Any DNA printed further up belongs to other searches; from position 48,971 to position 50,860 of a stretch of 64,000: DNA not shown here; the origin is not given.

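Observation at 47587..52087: Bacterial cyclooxygenase/alpha-dioxygenase-like heme oxygenase sandwiched between two paralogous CaiB-type CoA-transferases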

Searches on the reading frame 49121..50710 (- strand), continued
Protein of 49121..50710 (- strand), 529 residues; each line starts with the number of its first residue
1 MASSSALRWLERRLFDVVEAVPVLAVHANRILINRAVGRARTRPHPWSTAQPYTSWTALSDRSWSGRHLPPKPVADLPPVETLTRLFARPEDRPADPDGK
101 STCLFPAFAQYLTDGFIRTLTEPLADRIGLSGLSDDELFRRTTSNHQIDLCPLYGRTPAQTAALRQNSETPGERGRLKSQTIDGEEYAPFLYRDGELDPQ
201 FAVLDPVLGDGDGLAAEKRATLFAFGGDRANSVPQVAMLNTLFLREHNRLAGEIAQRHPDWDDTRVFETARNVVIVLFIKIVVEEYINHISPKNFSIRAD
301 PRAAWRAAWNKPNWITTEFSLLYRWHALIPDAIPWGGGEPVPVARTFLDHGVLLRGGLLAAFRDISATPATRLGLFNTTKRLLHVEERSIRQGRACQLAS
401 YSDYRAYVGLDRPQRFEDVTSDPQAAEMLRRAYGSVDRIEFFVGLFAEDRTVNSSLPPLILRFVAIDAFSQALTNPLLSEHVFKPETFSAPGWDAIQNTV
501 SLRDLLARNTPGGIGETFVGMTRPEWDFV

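Call 12: find_related_loci(query=A1, collection=genome_contigs, flank=10000)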
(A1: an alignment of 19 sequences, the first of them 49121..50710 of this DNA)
Query A1 (529 aa) in genome_contigs; peptide patterns used: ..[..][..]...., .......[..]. (x = any residue, [..] = any of these).
511 stretches matched a pattern; 476 encode a relative of the query (tblastn E <= 1e-3); the best 80 are kept; 80 distinct loci.
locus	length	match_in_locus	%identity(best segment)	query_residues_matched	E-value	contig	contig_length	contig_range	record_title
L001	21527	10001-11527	65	11-526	0e+0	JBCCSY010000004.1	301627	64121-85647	MAG: Pseudomonadota bacterium isolate P01_D01_bin.67 k141_678037_length_301627_cov_24.0267, whole genome shotgun sequenc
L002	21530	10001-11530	64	10-526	0e+0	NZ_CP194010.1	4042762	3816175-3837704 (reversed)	Roseobacter sp. S98 chromosome, complete genome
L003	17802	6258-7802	63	6-526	0e+0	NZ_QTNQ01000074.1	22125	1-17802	Vannielia litorea strain EBW16 NODE_74_length_22125_cov_25.2818, whole genome shotgun sequence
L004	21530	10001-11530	63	10-526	0e+0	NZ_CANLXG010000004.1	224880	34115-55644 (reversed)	Uncultured Roseobacter sp. isolate 3-296-3Z.fasta NODE_4, whole genome shotgun sequence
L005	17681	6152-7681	63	10-526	0e+0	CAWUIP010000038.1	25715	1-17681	MAG: uncultured Aliishimia sp. isolate SRR17458630_metabat2_4_1705322976 genome assembly, contig: ERZ21854009.249, whole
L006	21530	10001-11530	62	10-526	0e+0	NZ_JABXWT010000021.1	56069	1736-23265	Ruegeria haliotis strain B1Z28 NODE_21_length_56069_cov_1432.039845, whole genome shotgun sequence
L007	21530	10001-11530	63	10-526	0e+0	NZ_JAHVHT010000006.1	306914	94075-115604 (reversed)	Tateyamaria omphalii strain DP5N21-5 DP5N21-5_ctg006, whole genome shotgun sequence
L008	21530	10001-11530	63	10-526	0e+0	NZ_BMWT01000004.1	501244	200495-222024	Tateyamaria omphalii strain KCTC 12333 sequence04, whole genome shotgun sequence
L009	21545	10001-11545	63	6-526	0e+0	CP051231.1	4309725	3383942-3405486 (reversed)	MAG: Oceanicola sp. isolate m2 chromosome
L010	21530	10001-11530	63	10-526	0e+0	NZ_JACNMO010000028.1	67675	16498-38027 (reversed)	Roseobacter weihaiensis strain H9 Scaffold26_1, whole genome shotgun sequence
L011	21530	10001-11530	62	10-526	0e+0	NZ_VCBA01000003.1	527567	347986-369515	Tateyamaria sp. syn59 scaffold00003, whole genome shotgun sequence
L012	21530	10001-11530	62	10-526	0e+0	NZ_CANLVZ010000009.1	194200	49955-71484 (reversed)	Uncultured Tateyamaria sp. isolate 203.fasta NODE_9, whole genome shotgun sequence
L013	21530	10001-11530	62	10-526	0e+0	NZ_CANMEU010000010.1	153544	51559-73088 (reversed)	Uncultured Tateyamaria sp. isolate 4-1.fasta NODE_10, whole genome shotgun sequence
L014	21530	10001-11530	62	10-526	0e+0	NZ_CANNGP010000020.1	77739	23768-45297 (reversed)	Uncultured Tateyamaria sp. isolate 4-94.fasta NODE_20, whole genome shotgun sequence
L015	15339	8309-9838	62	10-526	0e+0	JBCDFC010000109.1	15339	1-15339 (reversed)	MAG: Pseudomonadota bacterium isolate P01_H01_bin.10 k141_3097035_length_15339_cov_18.0000, whole genome shotgun sequenc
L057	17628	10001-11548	53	9-526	5e-177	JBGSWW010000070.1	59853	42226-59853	MAG: Pyrinomonadaceae bacterium isolate JTS-RE5 k141_9015455, whole genome shotgun sequence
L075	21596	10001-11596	55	17-526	5e-175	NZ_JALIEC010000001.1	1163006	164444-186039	Phaeobacter sp. J2-8 1, whole genome shotgun sequence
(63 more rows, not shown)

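Call 15: find_encoding_contigs(protein=P0002, flank=10000, max_places=4)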
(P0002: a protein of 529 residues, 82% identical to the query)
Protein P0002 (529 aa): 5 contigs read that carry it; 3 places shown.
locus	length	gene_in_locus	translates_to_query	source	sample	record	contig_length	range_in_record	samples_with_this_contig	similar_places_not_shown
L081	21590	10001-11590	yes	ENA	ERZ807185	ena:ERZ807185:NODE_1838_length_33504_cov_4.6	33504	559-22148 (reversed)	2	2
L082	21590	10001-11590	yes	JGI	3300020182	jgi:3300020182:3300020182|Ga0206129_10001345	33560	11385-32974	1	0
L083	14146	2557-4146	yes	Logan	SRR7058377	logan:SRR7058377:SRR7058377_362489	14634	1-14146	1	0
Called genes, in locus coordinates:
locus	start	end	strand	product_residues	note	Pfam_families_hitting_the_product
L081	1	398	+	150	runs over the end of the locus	PF13452:FAS1_DH_region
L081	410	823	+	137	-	-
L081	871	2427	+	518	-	PF07690:MFS_1, PF00083:Sugar_tr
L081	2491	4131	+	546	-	PF03486:HI0933_like (faint), PF07992:Pyr_redox_2, PF00743:FMO-like, PF01266:DAO (faint), PF13450:NAD_binding_8, PF13454:NAD_binding_9 (faint), PF13738:Pyr_redox_3, PF13434:Lys_Orn_oxgnase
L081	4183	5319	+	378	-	PF03060:NMO, PF01070:FMN_dh (weak)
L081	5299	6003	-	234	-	-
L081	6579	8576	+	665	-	PF00289:Biotin_carb_N, PF02222:ATP-grasp, PF02786:CPSase_L_D2, PF07478:Dala_Dala_lig_C, PF02785:Biotin_carb_C, PF21139:BT_MCC_alpha, PF00364:Biotin_lipoyl, PF25917:BSH_RND (weak), +2 more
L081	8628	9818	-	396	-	PF02515:CoA_transf_3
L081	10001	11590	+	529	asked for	PF03098:An_peroxidase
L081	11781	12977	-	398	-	PF02515:CoA_transf_3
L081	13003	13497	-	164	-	PF00293:NUDIX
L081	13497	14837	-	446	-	PF22694:CtpB_N-like, PF00595:PDZ (weak), PF13180:PDZ_2, PF17820:PDZ_6, PF03572:Peptidase_S41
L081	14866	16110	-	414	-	PF01551:Peptidase_M23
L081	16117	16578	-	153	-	PF02590:SPOUT_MTase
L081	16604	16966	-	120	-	PF02410:RsfS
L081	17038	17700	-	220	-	PF01467:CTP_transf_like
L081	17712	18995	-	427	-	PF00171:Aldedh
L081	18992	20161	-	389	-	PF00696:AA_kinase, PF01472:PUA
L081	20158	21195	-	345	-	PF01018:GTP1_OBG, PF01926:MMR_HSR1, PF02421:FeoB_N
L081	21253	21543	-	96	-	PF01016:Ribosomal_L27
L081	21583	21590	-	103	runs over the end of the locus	PF00829:Ribosomal_L21p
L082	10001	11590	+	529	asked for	PF03098:An_peroxidase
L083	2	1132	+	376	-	?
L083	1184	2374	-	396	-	PF02515:CoA_transf_3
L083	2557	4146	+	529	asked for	PF03098:An_peroxidase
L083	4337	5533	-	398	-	PF02515:CoA_transf_3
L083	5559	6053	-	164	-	PF00293:NUDIX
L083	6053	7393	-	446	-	PF22694:CtpB_N-like, PF00595:PDZ (weak), PF13180:PDZ_2, PF17820:PDZ_6, PF03572:Peptidase_S41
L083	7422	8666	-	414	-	PF01551:Peptidase_M23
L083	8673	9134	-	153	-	PF02590:SPOUT_MTase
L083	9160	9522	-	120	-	PF02410:RsfS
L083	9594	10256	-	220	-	PF01467:CTP_transf_like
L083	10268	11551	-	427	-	PF00171:Aldedh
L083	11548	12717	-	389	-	PF00696:AA_kinase, PF01472:PUA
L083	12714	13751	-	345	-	PF01018:GTP1_OBG, PF01926:MMR_HSR1, PF02421:FeoB_N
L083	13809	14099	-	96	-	PF01016:Ribosomal_L27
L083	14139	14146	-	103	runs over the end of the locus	PF00829:Ribosomal_L21p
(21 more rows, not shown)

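Call 16: find_encoding_contigs(protein=P0003, flank=10000, max_places=3)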
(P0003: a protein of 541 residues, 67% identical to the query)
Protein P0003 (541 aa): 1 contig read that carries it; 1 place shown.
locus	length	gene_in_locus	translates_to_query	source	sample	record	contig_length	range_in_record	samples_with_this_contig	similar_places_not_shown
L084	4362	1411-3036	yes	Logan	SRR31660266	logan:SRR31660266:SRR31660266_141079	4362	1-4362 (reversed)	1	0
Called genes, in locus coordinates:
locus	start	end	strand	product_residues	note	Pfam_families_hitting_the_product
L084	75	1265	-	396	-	PF02515:CoA_transf_3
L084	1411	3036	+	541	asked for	PF03098:An_peroxidase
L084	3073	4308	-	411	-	PF02515:CoA_transf_3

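Call 42: search_protein_families(library=pfam, proteins=[L075:6999-8000:-, L075:8009-9394:-, L057:7044-8438:+, L057:8480-9544:+, L075:6249-6971:+, L075:11629-12588:-], max_evalue=0.01)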
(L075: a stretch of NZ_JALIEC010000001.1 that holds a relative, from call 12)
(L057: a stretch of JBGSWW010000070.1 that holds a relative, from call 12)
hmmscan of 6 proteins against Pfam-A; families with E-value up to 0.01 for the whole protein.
L075:6999-8000:- (333 aa): 1 family
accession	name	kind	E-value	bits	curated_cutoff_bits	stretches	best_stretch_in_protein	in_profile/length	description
PF00199.24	Catalase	-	0.0022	17.6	25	0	34-97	44-110/383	Catalase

L075:8009-9394:- (461 aa): 3 families
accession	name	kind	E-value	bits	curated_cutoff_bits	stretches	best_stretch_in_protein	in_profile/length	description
PF21419.2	RoxA-like_Cyt-c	-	6.2e-17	61.3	26.7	1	368-406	1-38/39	RoxA-like, cytochrome c-like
PF13442.11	Cytochrome_CBB3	-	0.00019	22.1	27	0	299-328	3-25/68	Cytochrome C oxidase, cbb3-type, subunit III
PF00034.26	Cytochrom_C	-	0.0011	20.7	21.3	0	299-362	1-43/90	Cytochrome c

L057:7044-8438:+ (464 aa): 2 families
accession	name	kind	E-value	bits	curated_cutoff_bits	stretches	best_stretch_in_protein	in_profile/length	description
PF21419.2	RoxA-like_Cyt-c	-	6.5e-16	58.1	26.7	1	371-410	1-39/39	RoxA-like, cytochrome c-like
PF00034.26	Cytochrom_C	-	0.0031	19.3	21.3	0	306-342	2-38/90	Cytochrome c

L057:8480-9544:+ (354 aa): 0 families

L075:6249-6971:+ (240 aa): 1 family
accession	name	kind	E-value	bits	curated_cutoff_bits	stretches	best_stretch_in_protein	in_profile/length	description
PF00912.28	Transgly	-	1.1e-45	155.7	27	1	66-221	11-172/178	Transglycosylase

L075:11629-12588:- (319 aa): 4 families
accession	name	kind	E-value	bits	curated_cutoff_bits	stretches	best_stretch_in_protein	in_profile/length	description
PF03466.25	LysR_substrate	-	4.5e-27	95.2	28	1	92-293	6-207/209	LysR substrate binding domain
PF00126.33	HTH_1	-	7e-21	74.4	26.6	1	7-64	2-59/60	Bacterial regulatory helix-turn-helix protein, lysR family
PF14549.12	P22_Cro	-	0.001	19.3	30.2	1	13-37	4-28/60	DNA-binding transcriptional regulator Cro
PF13384.12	HTH_23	-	0.0058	16.9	24.6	0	16-42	15-41/50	Homeodomain-like domain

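Call 43: predict_structure(alignment_id=A1)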
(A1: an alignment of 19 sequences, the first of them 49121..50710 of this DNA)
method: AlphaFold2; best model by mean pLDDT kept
length: 529 residues; sequences in the alignment: 19
mean_pLDDT: 83.3   pTM: 0.87
mean pLDDT of the five models: 83.3, 82.6, 80.8, 79.8, 78.4
residues with pLDDT >= 90: 241; 70-90: 198; 50-70: 60; < 50: 30
segments of 3 or more residues with pLDDT < 50: 1-3, 42-57, 115-117, 310-313
pLDDT, mean of each block of 10 residues (from residue 1): 61 80 82 66 45 47 66 90 94 89 91 59 63 78 61 86 95 96 95 93 83 81 86 89 97 97 97 93 89 81 57 61 77 87 88 92 94 90 87 89 90 96 97 95 93 88 77 74 87 93 95 93 88
secondary structure, 60 per line:
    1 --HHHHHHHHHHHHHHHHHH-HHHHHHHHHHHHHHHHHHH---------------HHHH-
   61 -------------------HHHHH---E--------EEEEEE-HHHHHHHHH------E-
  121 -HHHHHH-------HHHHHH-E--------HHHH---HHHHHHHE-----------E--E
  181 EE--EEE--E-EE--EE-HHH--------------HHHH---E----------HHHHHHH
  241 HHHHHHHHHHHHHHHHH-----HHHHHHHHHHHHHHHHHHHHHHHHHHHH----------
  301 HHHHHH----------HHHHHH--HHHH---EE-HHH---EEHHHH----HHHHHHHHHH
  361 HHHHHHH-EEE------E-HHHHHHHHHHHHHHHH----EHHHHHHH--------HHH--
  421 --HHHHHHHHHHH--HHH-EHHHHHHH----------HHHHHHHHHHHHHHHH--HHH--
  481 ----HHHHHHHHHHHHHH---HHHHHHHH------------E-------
elements in order: H3-20 H22-40 H56-59 H80-84 E97-102 H104-112 H122-127 H135-140 H151-154 H158-164 E180-182 E185-187 H216-219 H234-257 H263-290 H301-306 H317-322 H325-328 H343-346 H351-367 E369-371 H380-395 H401-407 H423-433 H441-447 H458-473 H485-498 H502-509
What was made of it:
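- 49121..50710 (-): COX-like haem protein, 529 aa: the putative fatty-acid dioxygenase. Key residues are Gln110, Asp114 (position of COX His207), Arg229 (COX Val291), Tyr286 (COX Tyr348), Tyr323 (COX Tyr385), Trp325, His326 (COX His388, proximal ligand), Val464 (Gly526), Ala468 (Ser530) and Gln471 (Gly533). The AlphaFold2 model has pLDDT 83.3 and pTM 0.87 (call 43).
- On Peroxidase-cyclooxygenase superfamily (Pfam PF03098): AlphaFold2 model with pLDDT 83, pTM 0.87 (call 43).
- On Cyclooxygenase / prostaglandin G/H synthase: Only about 40 N-terminal residues precede it, and they are predicted as two helices (call 43).
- Closest known: Nostoc punctiforme linoleate 10S-dioxygenase. Same: Two N-terminal helices are predicted here (call 43).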

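Call 47: fold_search(model_id=the predicted structure, library=pdb)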
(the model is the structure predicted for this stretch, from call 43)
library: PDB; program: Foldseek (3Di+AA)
matches with E <= 10: 129; with E <= 0.001: 80
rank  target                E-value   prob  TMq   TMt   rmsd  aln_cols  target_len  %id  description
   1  5ikq_A                1.9e-32  1.00  0.81  0.78   3.8       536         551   25  The Structure of Meclofenamic Acid Bound to Human Cyclooxygenase-2 (released 2016-05-25)
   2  4rs0_A                2.4e-32  1.00  0.81  0.77   3.7       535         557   25  Crystal Structure of Murine H90W Cyclooxygenase-2 Complexed with S-ibuprofen (released 2015-04-08)
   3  5kir_A                5.3e-32  1.00  0.81  0.78   3.6       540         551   26  The Structure of Vioxx Bound to Human COX-2 (released 2016-09-28)
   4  3olt_A                5.9e-32  1.00  0.82  0.79   3.6       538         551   25  X-ray crystal structure of arachidonic acid bound to the cyclooxygenase channel of R513H murine COX-2 (released 2011-04-13)
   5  3krk_A                6.2e-32  1.00  0.82  0.79   3.5       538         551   25  X-ray crystal structure of arachidonic acid bound in the cyclooxygenase channel of L531F murine COX-2 (released 2010-05-12)
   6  3ntb_B                6.9e-32  1.00  0.82  0.79   3.4       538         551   25  Structure of 6-methylthio naproxen analog bound to mCOX-2. (released 2010-09-01)
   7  5jvz_B                1.8e-31  1.00  0.82  0.79   3.4       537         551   25  Crystal structure of flurbiprofen bound to S121P murine COX-2 mutant (released 2016-10-26)
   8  4rrw_A                1.8e-31  1.00  0.79  0.76   4.1       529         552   25  Crystal Structure of Apo Murine Cyclooxygenase-2 (released 2015-04-08)
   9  5jvz_A                1.9e-31  1.00  0.81  0.78   4.1       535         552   25  Crystal structure of flurbiprofen bound to S121P murine COX-2 mutant (released 2016-10-26)
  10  5fdq_A                2.0e-31  1.00  0.82  0.79   3.5       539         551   25  Murine COX-2 S530T mutant (released 2016-03-16)
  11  5f1a_A                2.3e-31  1.00  0.82  0.78   3.4       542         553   26  The Crystal Structure of Salicylate Bound to Human Cyclooxygenase-2 (released 2016-03-16)
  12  5w58_A                2.9e-31  1.00  0.82  0.78   4.1       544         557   24  Crystal Complex of Cyclooxygenase-2: (S)-ARN-2508 (a dual COX and FAAH inhibitor) (released 2018-01-31)
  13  3krk_B                3.1e-31  1.00  0.81  0.78   3.6       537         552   25  X-ray crystal structure of arachidonic acid bound in the cyclooxygenase channel of L531F murine COX-2 (released 2010-05-12)
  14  6ofy_B                3.2e-31  1.00  0.81  0.78   3.5       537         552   25  Crystal Structure of Arachidonic Acid bound to V349I murine COX-2 (released 2020-02-05)
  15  3hs5_A                4.2e-31  1.00  0.81  0.78   3.5       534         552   25  X-ray crystal structure of arachidonic acid bound to the cyclooxygenase channel of cyclooxygenase-2 (released 2010-05-12)
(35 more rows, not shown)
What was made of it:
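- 49121..50710 (-): Foldseek gives TM 0.81-0.82 to COX (call 47).
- On Peroxidase-cyclooxygenase superfamily (Pfam PF03098): Foldseek TM is 0.81-0.82 to COX and about 0.65 to myeloperoxidase and other peroxidases (call 47).
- On Fatty-acid alpha-dioxygenase (PIOX): TM is 0.60-0.63 against 0.82 (call 47).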

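Call 55: search_protein_representatives(protein=window:49121-50710:-)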
Query: 529 residues. Proteins with E-value up to 0.001 (for the whole library): 4464; up to 1e-10: 1314; up to 1e-30: 301. The best 150 are listed.
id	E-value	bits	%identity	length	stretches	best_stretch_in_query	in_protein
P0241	4.8e-175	599.5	58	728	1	24-528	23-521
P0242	2.4e-160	551.0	56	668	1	18-526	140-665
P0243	6.1e-159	546.3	55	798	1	7-512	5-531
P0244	1.5e-157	541.7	55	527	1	24-526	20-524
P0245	5.7e-155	533.2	54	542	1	26-526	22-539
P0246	8.5e-149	512.8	51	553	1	9-526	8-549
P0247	3.9e-148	510.7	53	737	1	28-502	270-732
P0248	2.3e-147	508.1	53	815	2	252-516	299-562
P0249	4.3e-146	503.9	53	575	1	96-526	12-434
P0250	3.3e-144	497.7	54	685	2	215-526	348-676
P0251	3.1e-135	468.1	54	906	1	15-529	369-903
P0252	7.0e-134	463.6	51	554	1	27-522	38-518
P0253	3.5e-127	441.5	46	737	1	9-528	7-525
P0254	1.0e-126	439.9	47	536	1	23-529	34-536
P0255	2.2e-126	438.8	49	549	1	17-522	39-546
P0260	9.3e-119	413.7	47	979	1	14-526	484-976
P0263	8.7e-117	407.2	48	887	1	28-514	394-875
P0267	5.4e-114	398.0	46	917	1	9-509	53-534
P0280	7.4e-100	351.3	46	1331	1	17-526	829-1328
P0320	1.3e-82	294.4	43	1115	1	24-518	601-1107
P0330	2.4e-79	283.6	41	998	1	17-520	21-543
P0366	1.1e-64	235.2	38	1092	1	23-513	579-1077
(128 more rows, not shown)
